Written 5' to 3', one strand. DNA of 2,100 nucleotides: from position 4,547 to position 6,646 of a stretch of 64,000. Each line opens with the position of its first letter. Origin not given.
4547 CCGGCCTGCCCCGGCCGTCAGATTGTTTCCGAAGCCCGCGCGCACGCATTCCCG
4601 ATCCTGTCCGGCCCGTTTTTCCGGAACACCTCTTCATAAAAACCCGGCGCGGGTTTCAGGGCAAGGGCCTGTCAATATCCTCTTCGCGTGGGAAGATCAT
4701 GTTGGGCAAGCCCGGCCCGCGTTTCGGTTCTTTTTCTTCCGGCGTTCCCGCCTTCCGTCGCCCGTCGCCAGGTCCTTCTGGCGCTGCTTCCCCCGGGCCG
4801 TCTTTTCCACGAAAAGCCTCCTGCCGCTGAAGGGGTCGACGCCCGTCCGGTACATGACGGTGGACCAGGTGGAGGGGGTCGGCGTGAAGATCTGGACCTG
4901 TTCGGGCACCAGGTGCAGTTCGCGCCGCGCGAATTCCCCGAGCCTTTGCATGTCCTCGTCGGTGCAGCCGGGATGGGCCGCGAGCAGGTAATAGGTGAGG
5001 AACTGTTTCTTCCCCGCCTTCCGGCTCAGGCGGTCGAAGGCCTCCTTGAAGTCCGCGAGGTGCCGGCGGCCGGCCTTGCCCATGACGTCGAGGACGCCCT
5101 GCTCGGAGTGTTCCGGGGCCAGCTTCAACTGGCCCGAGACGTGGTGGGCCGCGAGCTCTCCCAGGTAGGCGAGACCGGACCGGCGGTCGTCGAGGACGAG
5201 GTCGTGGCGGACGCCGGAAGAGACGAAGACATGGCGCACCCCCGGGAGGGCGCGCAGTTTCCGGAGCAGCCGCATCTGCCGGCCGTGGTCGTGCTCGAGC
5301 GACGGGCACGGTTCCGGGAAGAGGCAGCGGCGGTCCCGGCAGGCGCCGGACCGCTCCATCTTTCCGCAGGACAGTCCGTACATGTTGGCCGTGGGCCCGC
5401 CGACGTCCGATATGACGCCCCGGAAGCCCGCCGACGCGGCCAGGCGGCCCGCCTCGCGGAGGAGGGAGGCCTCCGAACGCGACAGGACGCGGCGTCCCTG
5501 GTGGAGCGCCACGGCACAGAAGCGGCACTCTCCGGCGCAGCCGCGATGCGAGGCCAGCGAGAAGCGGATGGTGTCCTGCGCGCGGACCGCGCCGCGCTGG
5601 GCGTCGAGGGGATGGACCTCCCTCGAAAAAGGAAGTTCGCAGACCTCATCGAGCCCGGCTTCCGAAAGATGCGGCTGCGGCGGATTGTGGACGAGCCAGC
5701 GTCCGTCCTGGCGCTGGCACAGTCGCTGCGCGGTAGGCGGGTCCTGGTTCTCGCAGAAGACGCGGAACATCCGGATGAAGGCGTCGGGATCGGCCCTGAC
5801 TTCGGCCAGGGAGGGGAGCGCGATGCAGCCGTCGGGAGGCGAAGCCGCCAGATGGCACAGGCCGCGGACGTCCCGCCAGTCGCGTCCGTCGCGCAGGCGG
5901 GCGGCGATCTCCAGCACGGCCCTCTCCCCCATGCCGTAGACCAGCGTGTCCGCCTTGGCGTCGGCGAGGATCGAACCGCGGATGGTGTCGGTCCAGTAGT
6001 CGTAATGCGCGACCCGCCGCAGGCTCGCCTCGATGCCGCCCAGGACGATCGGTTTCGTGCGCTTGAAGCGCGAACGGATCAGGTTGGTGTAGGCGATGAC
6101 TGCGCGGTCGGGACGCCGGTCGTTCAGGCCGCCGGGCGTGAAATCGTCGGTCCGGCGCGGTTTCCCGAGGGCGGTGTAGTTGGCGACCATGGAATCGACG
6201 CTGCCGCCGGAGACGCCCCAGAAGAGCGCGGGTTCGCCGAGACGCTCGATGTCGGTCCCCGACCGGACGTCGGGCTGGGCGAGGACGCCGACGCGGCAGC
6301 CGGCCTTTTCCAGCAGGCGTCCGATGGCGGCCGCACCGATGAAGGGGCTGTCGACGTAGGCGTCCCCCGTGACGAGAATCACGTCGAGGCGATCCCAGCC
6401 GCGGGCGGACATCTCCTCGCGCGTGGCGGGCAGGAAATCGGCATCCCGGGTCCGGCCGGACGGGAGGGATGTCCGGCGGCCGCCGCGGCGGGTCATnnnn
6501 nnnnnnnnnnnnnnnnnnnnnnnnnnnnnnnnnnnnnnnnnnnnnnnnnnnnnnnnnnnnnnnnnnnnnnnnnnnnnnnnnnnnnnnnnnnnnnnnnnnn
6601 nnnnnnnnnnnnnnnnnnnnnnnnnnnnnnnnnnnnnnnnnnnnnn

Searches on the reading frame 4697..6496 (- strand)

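Call 33: search_protein_families(library=pfam, proteins=[window:4697-6496:-], max_evalue=0.00001)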
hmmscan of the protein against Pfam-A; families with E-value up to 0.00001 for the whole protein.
window:4697-6496:- (599 aa): 2 families
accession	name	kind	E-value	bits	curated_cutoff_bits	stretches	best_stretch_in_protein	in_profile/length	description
PF08497.15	Radical_SAM_N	-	5.9e-113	377.5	25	1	21-313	1-301/301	Radical SAM N-terminal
PF04055.27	Radical_SAM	-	9.6e-10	39.3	29.5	1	318-522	5-165/166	Radical SAM superfamily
